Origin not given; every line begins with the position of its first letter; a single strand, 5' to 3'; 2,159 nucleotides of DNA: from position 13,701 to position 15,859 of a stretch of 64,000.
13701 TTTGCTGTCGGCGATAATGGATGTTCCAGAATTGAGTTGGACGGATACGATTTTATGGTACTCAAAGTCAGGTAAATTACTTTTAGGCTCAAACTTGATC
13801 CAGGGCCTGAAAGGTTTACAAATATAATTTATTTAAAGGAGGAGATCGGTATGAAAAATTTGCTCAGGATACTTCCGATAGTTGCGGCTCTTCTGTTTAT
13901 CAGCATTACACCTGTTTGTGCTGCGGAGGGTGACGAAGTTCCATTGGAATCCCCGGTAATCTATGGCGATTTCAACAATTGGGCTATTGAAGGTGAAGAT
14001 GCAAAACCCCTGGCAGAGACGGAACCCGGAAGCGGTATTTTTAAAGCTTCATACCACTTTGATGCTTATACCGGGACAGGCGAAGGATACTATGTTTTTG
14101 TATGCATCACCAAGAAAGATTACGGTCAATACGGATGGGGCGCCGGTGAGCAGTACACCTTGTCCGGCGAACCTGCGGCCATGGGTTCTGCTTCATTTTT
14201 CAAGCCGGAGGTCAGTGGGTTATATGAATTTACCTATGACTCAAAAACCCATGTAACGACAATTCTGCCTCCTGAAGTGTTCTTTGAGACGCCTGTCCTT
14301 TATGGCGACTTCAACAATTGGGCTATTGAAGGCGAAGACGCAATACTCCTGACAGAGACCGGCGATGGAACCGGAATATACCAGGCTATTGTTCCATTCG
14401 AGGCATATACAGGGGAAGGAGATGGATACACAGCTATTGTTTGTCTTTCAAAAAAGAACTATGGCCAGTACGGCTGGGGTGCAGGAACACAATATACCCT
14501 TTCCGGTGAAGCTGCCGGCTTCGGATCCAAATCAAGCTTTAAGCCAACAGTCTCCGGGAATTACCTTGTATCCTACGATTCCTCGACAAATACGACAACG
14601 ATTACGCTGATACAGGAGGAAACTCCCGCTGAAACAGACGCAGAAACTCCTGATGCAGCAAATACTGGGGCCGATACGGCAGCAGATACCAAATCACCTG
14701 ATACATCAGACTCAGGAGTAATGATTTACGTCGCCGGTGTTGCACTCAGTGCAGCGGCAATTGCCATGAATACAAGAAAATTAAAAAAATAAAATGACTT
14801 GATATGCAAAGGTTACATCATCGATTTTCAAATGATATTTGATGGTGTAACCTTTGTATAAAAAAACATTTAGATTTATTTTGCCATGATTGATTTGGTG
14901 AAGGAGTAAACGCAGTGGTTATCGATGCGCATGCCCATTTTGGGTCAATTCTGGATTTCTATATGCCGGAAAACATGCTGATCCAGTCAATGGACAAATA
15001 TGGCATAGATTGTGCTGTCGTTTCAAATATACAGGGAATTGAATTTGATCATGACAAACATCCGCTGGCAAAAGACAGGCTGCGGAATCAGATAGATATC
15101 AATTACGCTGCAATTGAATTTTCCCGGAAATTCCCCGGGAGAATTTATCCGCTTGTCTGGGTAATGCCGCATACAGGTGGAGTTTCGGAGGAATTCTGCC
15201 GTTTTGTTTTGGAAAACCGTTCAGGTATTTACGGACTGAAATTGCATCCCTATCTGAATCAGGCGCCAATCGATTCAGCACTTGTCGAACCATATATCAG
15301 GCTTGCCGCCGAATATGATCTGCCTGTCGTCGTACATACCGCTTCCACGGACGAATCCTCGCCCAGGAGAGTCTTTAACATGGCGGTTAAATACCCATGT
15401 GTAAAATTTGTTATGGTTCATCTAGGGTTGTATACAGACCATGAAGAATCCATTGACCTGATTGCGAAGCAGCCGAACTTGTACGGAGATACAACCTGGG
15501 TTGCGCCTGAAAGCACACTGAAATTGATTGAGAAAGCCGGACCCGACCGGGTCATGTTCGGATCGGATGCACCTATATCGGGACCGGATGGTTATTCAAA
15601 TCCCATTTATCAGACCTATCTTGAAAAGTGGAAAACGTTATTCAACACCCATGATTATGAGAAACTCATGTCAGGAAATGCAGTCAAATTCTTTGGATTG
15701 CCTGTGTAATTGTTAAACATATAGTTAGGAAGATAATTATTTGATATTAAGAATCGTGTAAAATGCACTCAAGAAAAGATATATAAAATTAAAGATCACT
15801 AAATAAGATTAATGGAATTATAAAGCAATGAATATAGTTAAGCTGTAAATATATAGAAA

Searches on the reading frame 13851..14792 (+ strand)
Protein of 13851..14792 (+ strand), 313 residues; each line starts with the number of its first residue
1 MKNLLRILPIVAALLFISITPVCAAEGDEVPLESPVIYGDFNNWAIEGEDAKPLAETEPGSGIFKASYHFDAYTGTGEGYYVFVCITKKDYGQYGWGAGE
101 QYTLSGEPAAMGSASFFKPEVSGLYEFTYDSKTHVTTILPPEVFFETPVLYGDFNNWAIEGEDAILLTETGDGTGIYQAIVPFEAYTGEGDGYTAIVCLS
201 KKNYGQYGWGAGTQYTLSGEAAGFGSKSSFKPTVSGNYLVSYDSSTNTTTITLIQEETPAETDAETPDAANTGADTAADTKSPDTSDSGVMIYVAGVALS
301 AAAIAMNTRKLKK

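Call 6: search_protein_families(library=pfam, proteins=[window:13851-14792:+], max_evalue=0.001)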
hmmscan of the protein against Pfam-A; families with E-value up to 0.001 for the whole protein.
window:13851-14792:+ (313 aa): 0 families

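Call 78: search_protein_families(library=pfam, proteins=[window:13851-14792:+], max_evalue=0.01)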
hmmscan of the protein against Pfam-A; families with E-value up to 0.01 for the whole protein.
window:13851-14792:+ (313 aa): 1 family
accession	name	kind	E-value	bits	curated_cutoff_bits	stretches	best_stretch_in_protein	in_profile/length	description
PF03349.22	Toluene_X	-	0.0019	17.2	29.7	1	205-279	201-276/421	Outer membrane protein transport protein (OMPP1/FadL/TodX)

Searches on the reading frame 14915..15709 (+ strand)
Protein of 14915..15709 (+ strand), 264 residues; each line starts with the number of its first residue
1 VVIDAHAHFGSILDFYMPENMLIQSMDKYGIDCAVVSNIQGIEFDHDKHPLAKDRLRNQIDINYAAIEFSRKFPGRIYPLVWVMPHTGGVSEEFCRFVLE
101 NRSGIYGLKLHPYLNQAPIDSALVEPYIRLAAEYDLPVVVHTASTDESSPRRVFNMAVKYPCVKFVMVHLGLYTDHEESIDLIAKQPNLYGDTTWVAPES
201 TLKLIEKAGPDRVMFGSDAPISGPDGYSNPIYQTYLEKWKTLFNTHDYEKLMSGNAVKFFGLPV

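Call 6: search_protein_families(library=pfam, proteins=[window:14915-15709:+], max_evalue=0.001)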
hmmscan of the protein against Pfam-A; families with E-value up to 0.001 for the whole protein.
window:14915-15709:+ (264 aa): 2 families
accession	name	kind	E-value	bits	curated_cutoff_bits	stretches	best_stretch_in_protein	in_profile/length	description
PF04909.20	Amidohydro_2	-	5.2e-27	95.8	26.4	1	62-262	66-289/289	Amidohydrolase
PF01026.27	TatD_DNase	-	5.2e-09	36.3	27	1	3-235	1-221/253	TatD related DNase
